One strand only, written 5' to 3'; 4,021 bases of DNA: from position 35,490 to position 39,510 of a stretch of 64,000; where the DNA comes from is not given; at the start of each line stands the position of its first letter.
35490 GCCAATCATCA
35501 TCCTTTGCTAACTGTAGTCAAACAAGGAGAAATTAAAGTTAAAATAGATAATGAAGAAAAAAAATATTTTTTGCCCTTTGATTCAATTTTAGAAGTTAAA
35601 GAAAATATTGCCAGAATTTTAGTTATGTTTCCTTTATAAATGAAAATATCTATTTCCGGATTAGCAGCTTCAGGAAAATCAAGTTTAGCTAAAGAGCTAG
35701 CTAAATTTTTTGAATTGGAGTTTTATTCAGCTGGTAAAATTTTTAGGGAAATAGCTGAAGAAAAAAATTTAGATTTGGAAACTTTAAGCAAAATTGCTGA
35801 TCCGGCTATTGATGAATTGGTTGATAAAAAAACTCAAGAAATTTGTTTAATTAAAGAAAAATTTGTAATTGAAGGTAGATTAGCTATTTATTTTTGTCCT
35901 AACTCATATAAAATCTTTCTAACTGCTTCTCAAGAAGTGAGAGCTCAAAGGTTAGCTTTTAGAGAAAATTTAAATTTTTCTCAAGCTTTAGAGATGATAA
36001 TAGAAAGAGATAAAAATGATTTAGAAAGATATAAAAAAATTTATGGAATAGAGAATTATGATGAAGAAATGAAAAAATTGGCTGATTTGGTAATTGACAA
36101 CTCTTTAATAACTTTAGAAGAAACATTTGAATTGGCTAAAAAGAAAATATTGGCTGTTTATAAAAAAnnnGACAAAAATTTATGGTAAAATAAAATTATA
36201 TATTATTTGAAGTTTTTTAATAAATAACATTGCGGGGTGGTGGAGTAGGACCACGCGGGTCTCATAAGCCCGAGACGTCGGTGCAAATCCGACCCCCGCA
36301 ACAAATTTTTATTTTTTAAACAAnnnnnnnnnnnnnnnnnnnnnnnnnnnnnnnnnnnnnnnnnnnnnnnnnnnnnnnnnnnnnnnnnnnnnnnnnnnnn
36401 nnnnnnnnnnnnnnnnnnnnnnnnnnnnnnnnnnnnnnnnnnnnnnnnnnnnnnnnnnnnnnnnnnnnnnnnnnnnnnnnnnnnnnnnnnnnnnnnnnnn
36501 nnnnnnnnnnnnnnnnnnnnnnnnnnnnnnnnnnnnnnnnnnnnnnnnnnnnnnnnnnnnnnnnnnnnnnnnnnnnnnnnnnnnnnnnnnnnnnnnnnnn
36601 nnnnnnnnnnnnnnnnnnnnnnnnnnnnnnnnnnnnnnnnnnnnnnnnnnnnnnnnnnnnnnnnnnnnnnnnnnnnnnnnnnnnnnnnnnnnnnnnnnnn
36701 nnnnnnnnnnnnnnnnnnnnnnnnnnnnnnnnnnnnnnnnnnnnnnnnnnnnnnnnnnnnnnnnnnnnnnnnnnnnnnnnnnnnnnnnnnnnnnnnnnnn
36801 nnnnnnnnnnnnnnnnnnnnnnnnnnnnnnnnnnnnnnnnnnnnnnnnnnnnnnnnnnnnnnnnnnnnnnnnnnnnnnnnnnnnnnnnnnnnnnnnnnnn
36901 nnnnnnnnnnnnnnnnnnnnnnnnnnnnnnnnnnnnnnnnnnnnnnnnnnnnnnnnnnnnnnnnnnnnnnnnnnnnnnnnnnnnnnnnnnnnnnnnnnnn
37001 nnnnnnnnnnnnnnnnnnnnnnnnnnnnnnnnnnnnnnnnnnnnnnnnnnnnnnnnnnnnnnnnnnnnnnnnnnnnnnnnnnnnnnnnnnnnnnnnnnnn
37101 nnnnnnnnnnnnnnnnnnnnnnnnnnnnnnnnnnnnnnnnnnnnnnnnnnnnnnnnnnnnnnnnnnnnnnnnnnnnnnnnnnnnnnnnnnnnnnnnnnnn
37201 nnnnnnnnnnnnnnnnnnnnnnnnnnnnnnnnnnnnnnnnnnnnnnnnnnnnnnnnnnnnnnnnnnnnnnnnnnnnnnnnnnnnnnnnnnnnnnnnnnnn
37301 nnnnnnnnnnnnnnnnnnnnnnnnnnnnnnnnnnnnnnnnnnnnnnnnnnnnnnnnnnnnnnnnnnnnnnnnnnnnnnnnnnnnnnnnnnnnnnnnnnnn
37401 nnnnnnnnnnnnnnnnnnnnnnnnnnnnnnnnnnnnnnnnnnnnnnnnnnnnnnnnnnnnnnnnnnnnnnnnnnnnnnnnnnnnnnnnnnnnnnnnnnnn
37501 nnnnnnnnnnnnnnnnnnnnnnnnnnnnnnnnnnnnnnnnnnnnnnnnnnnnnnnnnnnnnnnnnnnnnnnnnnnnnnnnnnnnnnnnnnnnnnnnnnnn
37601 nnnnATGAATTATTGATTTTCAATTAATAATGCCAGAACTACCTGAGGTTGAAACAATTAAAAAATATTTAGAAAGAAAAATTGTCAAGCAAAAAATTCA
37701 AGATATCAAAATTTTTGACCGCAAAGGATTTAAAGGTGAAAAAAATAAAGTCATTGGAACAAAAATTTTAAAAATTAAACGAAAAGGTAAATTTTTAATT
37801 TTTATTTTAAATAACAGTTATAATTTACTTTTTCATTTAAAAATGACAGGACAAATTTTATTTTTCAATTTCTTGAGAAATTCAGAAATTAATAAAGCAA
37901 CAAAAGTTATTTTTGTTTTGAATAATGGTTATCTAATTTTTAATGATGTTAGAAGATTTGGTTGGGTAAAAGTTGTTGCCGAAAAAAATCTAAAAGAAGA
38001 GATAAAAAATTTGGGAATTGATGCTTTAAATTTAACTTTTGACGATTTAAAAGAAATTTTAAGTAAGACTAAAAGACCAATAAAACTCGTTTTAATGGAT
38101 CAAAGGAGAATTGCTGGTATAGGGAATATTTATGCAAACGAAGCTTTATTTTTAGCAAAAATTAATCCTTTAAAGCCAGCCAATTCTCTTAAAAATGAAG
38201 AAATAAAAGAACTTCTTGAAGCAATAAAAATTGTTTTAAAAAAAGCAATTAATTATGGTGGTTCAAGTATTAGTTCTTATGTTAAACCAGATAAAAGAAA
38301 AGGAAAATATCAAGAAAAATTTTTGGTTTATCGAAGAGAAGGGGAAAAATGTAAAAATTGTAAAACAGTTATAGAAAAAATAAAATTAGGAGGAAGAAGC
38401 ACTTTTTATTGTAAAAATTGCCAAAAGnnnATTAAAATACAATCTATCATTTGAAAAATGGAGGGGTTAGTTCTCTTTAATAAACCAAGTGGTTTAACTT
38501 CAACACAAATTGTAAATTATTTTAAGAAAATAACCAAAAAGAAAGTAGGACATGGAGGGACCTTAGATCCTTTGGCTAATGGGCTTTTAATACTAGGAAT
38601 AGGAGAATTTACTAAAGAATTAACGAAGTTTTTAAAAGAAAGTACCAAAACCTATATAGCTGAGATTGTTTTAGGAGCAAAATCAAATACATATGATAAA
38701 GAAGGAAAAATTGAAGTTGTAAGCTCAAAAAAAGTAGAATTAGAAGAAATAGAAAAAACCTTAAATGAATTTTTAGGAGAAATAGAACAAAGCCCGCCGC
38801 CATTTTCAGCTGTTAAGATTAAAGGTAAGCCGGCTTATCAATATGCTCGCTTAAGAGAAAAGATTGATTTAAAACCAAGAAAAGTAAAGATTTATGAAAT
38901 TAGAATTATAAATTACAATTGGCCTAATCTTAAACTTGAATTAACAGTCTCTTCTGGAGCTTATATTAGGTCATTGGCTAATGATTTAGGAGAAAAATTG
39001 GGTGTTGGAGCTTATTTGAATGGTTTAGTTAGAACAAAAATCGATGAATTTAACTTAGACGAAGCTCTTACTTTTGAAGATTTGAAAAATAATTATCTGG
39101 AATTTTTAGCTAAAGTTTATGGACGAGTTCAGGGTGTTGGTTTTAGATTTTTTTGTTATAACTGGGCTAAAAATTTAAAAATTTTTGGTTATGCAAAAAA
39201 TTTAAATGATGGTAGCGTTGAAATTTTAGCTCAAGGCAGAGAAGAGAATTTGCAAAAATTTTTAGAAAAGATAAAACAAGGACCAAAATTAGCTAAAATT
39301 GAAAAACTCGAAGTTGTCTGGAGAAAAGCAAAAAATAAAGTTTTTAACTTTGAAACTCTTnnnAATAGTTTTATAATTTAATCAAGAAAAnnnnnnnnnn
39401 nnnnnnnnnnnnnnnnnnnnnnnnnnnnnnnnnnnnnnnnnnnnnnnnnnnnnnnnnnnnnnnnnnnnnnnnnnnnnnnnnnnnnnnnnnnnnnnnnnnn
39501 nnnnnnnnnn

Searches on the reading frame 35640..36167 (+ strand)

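Call 79: search_protein_families(library=pfam, proteins=[window:35640-36167:+], max_evalue=0.0001)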
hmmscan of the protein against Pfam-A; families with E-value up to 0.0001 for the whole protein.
window:35640-36167:+ (176 aa): 4 families
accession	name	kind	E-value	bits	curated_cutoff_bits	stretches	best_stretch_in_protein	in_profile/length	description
PF13189.12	Cytidylate_kin2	-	1.7e-23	84.1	28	1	3-155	2-175/176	Cytidylate kinase-like family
PF02224.24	Cytidylate_kin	-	4.8e-16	59.6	26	2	55-132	96-179/211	Cytidylate kinase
PF13207.12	AAA_17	-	3.6e-11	43.9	27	1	7-83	2-82/136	AAA domain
PF13238.12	AAA_18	-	7.6e-11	43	29.4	1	3-109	1-112/128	AAA domain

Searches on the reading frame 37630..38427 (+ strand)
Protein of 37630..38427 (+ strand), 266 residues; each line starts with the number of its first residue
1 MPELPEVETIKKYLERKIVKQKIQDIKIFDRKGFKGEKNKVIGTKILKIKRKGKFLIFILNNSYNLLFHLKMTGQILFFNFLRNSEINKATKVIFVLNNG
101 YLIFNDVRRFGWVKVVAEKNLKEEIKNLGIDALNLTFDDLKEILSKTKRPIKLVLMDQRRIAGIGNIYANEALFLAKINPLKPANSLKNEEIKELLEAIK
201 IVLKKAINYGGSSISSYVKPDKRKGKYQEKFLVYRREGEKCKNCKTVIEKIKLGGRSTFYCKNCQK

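Call 79: search_protein_families(library=pfam, proteins=[window:37630-38427:+], max_evalue=0.0001)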
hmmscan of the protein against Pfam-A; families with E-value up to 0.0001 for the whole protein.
window:37630-38427:+ (266 aa): 4 families
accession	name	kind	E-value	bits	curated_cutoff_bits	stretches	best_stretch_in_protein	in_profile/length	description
PF06831.19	H2TH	-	1.2e-27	96.1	34.7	1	132-216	5-91/93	Formamidopyrimidine-DNA glycosylase H2TH domain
PF01149.29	Fapy_DNA_glyco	-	3.7e-26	92.5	25.5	1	1-112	1-116/117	Formamidopyrimidine-DNA glycosylase N-terminal domain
PF06827.20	zf-FPG_IleRS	-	2e-10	40.7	21.3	1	238-266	1-29/30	Zinc finger found in FPG and IleRS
PF05833.16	NFACT_N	-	6.7e-05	22.3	31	1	136-221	174-257/456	NFACT N-terminal and middle domains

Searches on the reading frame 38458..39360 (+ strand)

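Call 79: search_protein_families(library=pfam, proteins=[window:38458-39360:+], max_evalue=0.0001)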
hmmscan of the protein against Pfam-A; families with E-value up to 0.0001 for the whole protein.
window:38458-39360:+ (301 aa): 3 families
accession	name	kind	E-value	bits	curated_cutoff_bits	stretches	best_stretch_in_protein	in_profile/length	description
PF01509.24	TruB_N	-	5.5e-48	163.6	27.3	1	25-170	4-149/149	TruB family pseudouridylate synthase (N terminal domain)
PF00708.24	Acylphosphatase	-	4.3e-27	94.7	22.5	1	219-299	4-84/85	Acylphosphatase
PF16198.10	TruB_C_2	-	6.9e-09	36.2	29.3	1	171-214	1-44/66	tRNA pseudouridylate synthase B C-terminal domain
